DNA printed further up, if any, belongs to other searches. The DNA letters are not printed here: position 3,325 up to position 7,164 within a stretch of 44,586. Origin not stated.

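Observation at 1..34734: One ORF of at least 11,578 codons, invisible in the supplied ORF track, occupies 78% of the window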

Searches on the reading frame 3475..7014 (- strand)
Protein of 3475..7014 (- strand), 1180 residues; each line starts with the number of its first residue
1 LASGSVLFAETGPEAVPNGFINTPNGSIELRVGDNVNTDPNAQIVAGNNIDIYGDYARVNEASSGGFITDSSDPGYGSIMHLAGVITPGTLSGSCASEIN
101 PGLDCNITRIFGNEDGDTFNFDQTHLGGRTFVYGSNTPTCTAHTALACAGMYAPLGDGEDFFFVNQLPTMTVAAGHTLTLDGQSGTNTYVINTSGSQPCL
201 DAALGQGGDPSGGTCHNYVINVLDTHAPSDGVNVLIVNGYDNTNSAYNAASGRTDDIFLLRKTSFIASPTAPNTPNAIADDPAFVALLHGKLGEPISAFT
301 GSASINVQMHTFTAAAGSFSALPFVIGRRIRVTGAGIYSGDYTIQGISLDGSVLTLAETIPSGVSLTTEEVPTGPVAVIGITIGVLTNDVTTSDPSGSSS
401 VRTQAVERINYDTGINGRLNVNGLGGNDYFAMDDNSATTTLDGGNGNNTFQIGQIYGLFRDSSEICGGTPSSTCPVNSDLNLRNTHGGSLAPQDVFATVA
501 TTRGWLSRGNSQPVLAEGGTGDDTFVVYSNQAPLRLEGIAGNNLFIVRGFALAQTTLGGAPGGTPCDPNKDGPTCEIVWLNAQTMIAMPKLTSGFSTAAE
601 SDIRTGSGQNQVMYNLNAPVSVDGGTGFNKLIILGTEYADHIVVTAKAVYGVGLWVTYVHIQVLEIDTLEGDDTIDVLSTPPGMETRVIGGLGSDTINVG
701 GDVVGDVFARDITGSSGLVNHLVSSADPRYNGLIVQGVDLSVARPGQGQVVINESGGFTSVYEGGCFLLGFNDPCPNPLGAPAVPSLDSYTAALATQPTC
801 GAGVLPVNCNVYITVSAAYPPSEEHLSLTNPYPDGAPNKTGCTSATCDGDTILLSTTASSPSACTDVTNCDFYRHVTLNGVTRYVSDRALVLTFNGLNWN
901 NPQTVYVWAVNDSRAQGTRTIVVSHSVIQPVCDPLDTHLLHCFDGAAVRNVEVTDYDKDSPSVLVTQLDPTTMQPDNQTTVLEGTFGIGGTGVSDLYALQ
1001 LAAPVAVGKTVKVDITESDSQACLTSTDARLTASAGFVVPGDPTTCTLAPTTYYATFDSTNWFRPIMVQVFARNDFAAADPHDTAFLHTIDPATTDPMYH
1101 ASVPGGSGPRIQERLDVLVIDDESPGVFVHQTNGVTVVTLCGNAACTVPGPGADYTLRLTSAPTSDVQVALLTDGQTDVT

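Call 47: find_homologous_proteins(query=window:3535-6834:-)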
Query window:3535-6834:- (1100 aa): 98 proteins with E <= 0.001 among 8000 candidates.
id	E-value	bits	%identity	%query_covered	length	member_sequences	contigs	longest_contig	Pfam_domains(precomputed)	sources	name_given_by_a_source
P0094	0.0e+0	1247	57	98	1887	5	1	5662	-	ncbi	ncbi:MAG: hypothetical protein ACJ74I_00290, partial [Gaiellaceae bacterium]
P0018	0.0e+0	1138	56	67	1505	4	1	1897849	-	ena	-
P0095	2.6e-281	955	51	91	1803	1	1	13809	-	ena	-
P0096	1.9e-273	929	61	69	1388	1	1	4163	-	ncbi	ncbi:MAG: hypothetical protein WAU41_04785, partial [Gaiellaceae bacterium]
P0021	1.3e-259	883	52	69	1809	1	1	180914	-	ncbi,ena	-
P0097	5.4e-246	838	60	61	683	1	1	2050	-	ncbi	ncbi:MAG TPA: hypothetical protein VF044_07395, partial [Actinomycetota bacterium]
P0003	8.2e-232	791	61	58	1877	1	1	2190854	-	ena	-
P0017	2.8e-222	759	57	62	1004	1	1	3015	-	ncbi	ncbi:MAG TPA: hypothetical protein VIU44_06180, partial [Gaiellaceae bacterium]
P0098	4.2e-185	636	50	69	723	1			-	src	-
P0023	1.3e-180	621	47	68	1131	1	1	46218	-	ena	-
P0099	5.4e-176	606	47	69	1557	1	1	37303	-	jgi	jgi:hypothetical protein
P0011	6.1e-176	606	45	71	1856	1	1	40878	-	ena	-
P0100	2.0e-168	581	51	55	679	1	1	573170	-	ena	-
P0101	5.7e-166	573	45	69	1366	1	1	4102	-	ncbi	ncbi:MAG: beta strand repeat-containing protein, partial [Thermomicrobiales bacterium]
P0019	2.3e-165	571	46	68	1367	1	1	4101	-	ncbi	ncbi:MAG: hypothetical protein WCF12_06920, partial [Propionicimonas sp.]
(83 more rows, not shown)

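Call 61: search_solved_structures(query=A4, max_evalue=0.1)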
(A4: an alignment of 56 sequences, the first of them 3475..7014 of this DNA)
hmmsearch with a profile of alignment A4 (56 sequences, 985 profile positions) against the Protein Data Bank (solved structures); distinct sequences matched with E-value up to 0.1: 0.

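Call 73: predict_structure(alignment_id=A4)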
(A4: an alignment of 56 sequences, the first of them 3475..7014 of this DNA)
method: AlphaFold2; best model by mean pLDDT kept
length: 1180 residues; sequences in the alignment: 56
mean_pLDDT: 80.4   pTM: 0.87
mean pLDDT of the five models: 80.4, 79.4, 77.5, 77.4, 73.4
residues with pLDDT >= 90: 464; 70-90: 444; 50-70: 161; < 50: 111
segments of 3 or more residues with pLDDT < 50: 1-3, 60-72, 142-147, 149-151, 207-210, 247-250, 363-370, 399-401, 464-468, 470-487, 595-607, 768-774, 776-780, 836-841, 1102-1107
pLDDT, mean of each block of 10 residues (from residue 1): 50 69 89 86 92 74 45 75 93 61 75 90 94 86 47 72 94 91 93 81 54 77 89 94 59 76 87 81 92 74 82 90 75 79 84 79 48 75 74 53 77 95 92 96 93 83 53 43 48 83 89 95 95 95 95 87 78 75 76 49 43 88 94 92 91 93 93 88 88 87 78 84 94 86 86 89 63 44 76 94 94 93 70 50 56 86 62 81 85 95 93 84 95 89 94 90 91 88 81 92 93 91 91 71 64 92 91 82 90 91 51 91 89 81 59 87 93 82
secondary structure, 60 per line:
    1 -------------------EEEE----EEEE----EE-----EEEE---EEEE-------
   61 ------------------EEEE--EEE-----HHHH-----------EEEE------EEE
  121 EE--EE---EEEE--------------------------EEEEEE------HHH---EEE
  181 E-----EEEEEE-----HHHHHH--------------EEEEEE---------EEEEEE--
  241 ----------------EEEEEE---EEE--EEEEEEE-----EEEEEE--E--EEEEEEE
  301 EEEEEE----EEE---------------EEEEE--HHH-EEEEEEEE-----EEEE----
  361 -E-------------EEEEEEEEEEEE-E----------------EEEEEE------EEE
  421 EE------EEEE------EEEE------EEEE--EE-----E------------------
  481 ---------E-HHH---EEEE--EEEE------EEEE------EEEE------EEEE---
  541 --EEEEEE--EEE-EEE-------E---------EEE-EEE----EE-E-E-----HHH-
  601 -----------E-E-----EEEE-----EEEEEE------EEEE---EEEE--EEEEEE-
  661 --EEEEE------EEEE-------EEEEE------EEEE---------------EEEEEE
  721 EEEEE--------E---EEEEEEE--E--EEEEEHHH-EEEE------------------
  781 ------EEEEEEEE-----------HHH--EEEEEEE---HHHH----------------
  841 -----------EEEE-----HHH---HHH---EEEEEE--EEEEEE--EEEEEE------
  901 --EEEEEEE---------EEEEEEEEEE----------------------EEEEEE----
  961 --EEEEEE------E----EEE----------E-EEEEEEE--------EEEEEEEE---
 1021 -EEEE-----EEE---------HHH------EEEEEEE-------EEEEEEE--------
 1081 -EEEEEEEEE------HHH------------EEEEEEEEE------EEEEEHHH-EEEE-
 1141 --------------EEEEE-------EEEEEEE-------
elements in order (helices of 4 or more, strands of 3 or more residues): E20-23 E28-31 E43-46 E50-53 E79-82 E85-87 H93-96 E108-111 E118-122 E130-133 E160-165 E178-181 E187-192 H198-203 E218-223 E233-238 E257-262 E266-268 E271-277 E283-288 E294-306 E311-313 E329-333 E340-347 E353-356 E376-387 E406-411 E418-422 E429-432 E439-442 E449-452 E498-501 E504-507 E514-517 E524-527 E534-537 E543-548 E551-553 E555-557 E575-577 E579-581 E620-623 E629-634 E641-644 E648-651 E654-659 E663-667 E674-677 E685-689 E696-699 E715-725 E738-744 E750-754 E759-762 E787-794 E811-817 H821-824 E852-855 E873-878 E881-886 E889-894 E903-909 E919-928 E951-956 E963-968 E980-982 E995-1001 E1010-1017 E1022-1025 E1031-1033 E1052-1058 E1066-1072 E1082-1090 E1112-1120 E1127-1131 E1136-1139 E1155-1159 E1167-1173

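Call 76: fold_search(model_id=the predicted structure, library=pdb)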
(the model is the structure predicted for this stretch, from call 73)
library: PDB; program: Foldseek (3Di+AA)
matches with E <= 10: 1402; with E <= 0.001: 19
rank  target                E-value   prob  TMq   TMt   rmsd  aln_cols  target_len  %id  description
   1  3f85                  1.7e-05  1.00  0.09  0.19  21.8       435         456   11  Structure of fusion complex of homo trimeric major pilin subunits CfaB of CFA/I fimbirae from ETEC E. coli (released 2009-08-11)
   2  8beg_A                1.8e-05  1.00  0.09  0.15  27.2       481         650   10  Structure of Ig-like domains from PrgB (released 2022-11-30)
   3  3f84_B                2.2e-05  1.00  0.09  0.25  18.6       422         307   11  Structure of fusion complex of major pilin CfaB and major pilin CfaB of CFA/I pilus from ETEC E. coli (released 2009-08-11)
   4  8xfg_A                3.2e-05  1.00  0.09  0.13  21.0       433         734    8  Cryo-EM structure of integrin ITGAV, ITGB3 and CYCLO (RGDFK) complex, conformation 1 (released 2024-12-18)
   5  4ofq_B                4.5e-05  0.99  0.08  0.22  20.2       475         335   10  Structure of the C-terminal domain of the Streptococcus pyogenes antigen I/II-family protein AspA (released 2014-03-12)
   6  7som_D                4.7e-05  1.00  0.09  0.08  19.8       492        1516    8  Ciliary C2 central pair apparatus isolated from Chlamydomonas reinhardtii (released 2022-04-13)
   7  8beg_B                5.1e-05  1.00  0.09  0.14  22.4       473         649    9  Structure of Ig-like domains from PrgB (released 2022-11-30)
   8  5dza                  6.3e-05  1.00  0.10  0.26  18.6       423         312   10  Streptococcus agalactiae AgI/II polypeptide BspA C terminal domain (WT) (released 2016-06-22)
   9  8xez_A                1.1e-04  0.99  0.09  0.12  19.3       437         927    8  Cryo-EM structure of integrin ITGAV/ITGB3 complex, conformation 5 (released 2024-12-18)
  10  7n6g_4C               1.1e-04  0.94  0.07  0.12  29.8       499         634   11  C1 of central pair (released 2022-05-18)
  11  9xrl_T                1.9e-04  1.00  0.10  0.17  12.2       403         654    7  Structure of mouse cytoplasmic lattice (CPL) repeating unit (released 2026-03-18)
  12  6avu_A                2.1e-04  1.00  0.10  0.12  18.0       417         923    9  Human alpha-V beta-3 Integrin (open conformation) in complex with the therapeutic antibody LM609 (released 2017-11-01)
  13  8zdg_A                2.5e-04  0.99  0.09  0.11  16.8       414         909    8  Cryo-EM structure of the integrin avb3 with CWHM-12, conformation 1 (released 2025-10-22)
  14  3us9                  2.8e-04  1.00  0.09  0.29  13.9       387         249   10  Crystal Structure of the NCX1 Intracellular Tandem Calcium Binding Domains(CBD12) (released 2012-07-11)
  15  5dz9                  4.4e-04  0.99  0.10  0.26  18.4       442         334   11  Streptococcus agalactiae AgI/II polypeptide BspA C-terminal domain (Mut) (released 2016-06-22)
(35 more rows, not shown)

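Call 82: find_related_loci(query=A4, collection=metagenome_contigs, flank=10000)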
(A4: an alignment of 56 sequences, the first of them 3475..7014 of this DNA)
Query A4 (1180 aa) in metagenome_contigs; peptide patterns used: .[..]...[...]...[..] (x = any residue, [..] = any of these).
600 stretches matched a pattern (row limit reached: there are more); 215 encode a relative of the query (tblastn E <= 1e-3); the best 80 are kept; 80 distinct loci.
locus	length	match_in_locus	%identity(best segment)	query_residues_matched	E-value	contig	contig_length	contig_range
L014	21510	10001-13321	62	1-1180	0e+0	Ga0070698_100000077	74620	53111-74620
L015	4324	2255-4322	95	1-735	0e+0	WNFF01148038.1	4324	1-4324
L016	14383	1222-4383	49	1-1179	0e+0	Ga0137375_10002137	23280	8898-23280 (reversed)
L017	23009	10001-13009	51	4-1180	0e+0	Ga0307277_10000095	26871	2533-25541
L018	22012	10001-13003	48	1-1179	0e+0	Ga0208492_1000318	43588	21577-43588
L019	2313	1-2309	69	220-961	0e+0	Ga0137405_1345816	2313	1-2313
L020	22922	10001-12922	42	1-1179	1e-153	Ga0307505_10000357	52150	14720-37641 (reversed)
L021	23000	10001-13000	49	3-1179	0e+0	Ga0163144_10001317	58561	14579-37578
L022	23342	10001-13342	41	1-1179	3e-151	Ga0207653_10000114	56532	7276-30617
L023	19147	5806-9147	41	1-1179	2e-149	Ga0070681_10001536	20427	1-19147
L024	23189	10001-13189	40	1-1179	8e-149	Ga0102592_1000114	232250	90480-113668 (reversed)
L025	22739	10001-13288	41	13-1179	4e-147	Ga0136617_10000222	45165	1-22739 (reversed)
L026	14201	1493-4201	41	3-1179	6e-146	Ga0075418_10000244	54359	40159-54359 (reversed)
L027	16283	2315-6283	50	1-1178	6e-145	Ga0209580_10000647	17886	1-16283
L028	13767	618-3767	41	1-1179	3e-144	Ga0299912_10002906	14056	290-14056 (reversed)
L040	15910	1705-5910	49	1-1180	7e-136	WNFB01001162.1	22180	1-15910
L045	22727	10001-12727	39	30-1176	3e-131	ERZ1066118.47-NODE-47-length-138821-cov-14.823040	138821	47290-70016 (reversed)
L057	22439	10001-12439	36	21-1177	1e-115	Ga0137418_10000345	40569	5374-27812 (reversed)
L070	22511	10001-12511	35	3-1176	2e-102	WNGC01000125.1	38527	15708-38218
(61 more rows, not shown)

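Call 85: search_protein_families(library=pfam, proteins=[L018:21010-21798:+, L045:20013-20876:+, L024:21136-23031:+, L045:20764-22725:+, L070:19451-21670:+, L057:17994-19175:-, L057:19009-20565:-, L040:14708-15715:-], max_evalue=0.001)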
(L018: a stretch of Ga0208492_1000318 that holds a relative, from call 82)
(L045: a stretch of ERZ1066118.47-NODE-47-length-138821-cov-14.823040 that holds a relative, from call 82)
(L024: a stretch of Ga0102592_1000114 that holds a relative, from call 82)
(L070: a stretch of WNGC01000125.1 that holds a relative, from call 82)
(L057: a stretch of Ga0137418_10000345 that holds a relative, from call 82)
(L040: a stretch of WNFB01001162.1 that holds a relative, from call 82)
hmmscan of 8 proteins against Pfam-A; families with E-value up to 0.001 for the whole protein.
L018:21010-21798:+ (263 aa): 1 family
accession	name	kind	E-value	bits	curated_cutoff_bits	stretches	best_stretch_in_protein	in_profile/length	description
PF07277.16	SapC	-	1.1e-70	238.1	28.9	1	26-243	2-219/220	SapC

L045:20013-20876:+ (288 aa): 1 family
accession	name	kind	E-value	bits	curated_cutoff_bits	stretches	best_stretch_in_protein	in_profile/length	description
PF07277.16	SapC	-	1.2e-68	231.5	28.9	1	27-243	2-218/220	SapC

L024:21136-23031:+ (632 aa): 5 families
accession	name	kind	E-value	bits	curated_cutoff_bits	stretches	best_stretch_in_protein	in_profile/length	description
PF13437.12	HlyD_3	-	1.6e-18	67.9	22.2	2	493-597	2-106/106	HlyD family secretion protein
PF16576.10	HlyD_D23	-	6.4e-16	58.7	30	1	402-598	20-212/214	Barrel-sandwich domain of CusB or HlyD membrane-fusion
PF13492.12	GAF_3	-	1e-11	45.8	27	1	201-335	6-128/129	GAF domain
PF01590.32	GAF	-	1.7e-08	35.5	22.4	1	199-331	4-130/133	GAF domain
PF13185.12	GAF_2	-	5.6e-08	33.5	28.6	1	205-334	11-135/136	GAF domain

L045:20764-22725:+ (654 aa): 5 families
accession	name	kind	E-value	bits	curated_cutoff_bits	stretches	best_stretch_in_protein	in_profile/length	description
PF13437.12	HlyD_3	-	4.8e-18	66.3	22.2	1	536-641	1-106/106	HlyD family secretion protein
PF16576.10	HlyD_D23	-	3.4e-13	49.8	30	1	442-619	16-191/214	Barrel-sandwich domain of CusB or HlyD membrane-fusion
PF01590.32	GAF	-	8.3e-13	49.5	22.4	1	242-377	2-132/133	GAF domain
PF13185.12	GAF_2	-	1.6e-09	38.5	28.6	1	240-377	2-134/136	GAF domain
PF13492.12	GAF_3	-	4.1e-09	37.4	27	1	257-376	17-125/129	GAF domain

L070:19451-21670:+ (740 aa): 2 families
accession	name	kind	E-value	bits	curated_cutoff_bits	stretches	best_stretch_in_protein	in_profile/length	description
PF05402.18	PqqD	-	0.00041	21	23.4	1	63-126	3-67/67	Coenzyme PQQ synthesis protein D (PqqD)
PF02163.28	Peptidase_M50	-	0.00076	19.3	27.2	1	225-328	3-127/221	Peptidase family M50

L057:17994-19175:- (394 aa): 1 family
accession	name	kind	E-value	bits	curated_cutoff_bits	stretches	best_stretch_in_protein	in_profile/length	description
PF11950.13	DUF3467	-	0.00067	20.1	25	0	69-119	29-86/92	Protein of unknown function (DUF3467)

L057:19009-20565:- (519 aa): 9 families
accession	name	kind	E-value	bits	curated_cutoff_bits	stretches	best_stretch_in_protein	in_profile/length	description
PF10119.14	MethyTransf_Reg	-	5e-25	88.5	25.5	1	217-300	2-84/84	Predicted methyltransferase regulatory domain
PF21782.3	PKMT_2nd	-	1.2e-21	77.4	27.8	1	416-513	2-98/98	PKMT, C-terminal winged helix domain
PF08242.18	Methyltransf_12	-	7e-14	52.8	30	1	48-145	1-97/98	Methyltransferase domain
PF13649.12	Methyltransf_25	-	1.7e-13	51.5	27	1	47-144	1-97/97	Methyltransferase domain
PF13847.12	Methyltransf_31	-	2.7e-12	47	27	1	44-149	4-110/145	Methyltransferase domain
PF02390.23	Methyltransf_4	-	3.5e-10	40.1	24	1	47-105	5-63/173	Putative methyltransferase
PF08241.18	Methyltransf_11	-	7.1e-09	36.6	21.2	1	48-148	1-95/95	Methyltransferase domain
PF13489.12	Methyltransf_23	-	1e-08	35.5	27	1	24-150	5-118/164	Methyltransferase domain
PF05175.20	MTS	-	0.00021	21.4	23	1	43-151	31-141/170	Methyltransferase small domain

L040:14708-15715:- (336 aa): 0 families

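Call 90: search_protein_families(library=ncbifam, proteins=[window:3475-7014:-], max_evalue=0.01)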
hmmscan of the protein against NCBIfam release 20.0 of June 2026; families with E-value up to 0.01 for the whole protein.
window:3475-7014:- (1180 aa): 0 families

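Call 113: search_protein_representatives(alignment_id=A4)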
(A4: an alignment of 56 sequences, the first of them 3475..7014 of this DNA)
Query: 56 sequences, 985 profile positions. Proteins with E-value up to 0.001 (for the whole library): 14542; up to 1e-10: 9448; up to 1e-30: 4253. The best 150 are listed.
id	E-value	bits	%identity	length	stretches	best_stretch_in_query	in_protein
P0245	0.0e+00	2317.5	-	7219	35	698-929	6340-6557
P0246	0.0e+00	2114.0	-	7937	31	687-934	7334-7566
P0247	0.0e+00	1554.9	-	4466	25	692-934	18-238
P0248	0.0e+00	1428.1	-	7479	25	699-929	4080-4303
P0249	0.0e+00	1413.9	-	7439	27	699-936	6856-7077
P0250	0.0e+00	1297.1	-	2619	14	699-934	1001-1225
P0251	0.0e+00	1297.0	-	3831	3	15-969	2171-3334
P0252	0.0e+00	1267.6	-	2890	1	6-970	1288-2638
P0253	0.0e+00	1260.0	-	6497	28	697-930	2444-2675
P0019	0.0e+00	1252.7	-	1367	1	6-969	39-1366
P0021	0.0e+00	1252.2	-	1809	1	8-944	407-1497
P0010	0.0e+00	1248.1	-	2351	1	7-970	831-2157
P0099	0.0e+00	1235.9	-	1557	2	7-944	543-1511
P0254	0.0e+00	1235.1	-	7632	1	7-970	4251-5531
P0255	0.0e+00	1233.8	-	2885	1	6-970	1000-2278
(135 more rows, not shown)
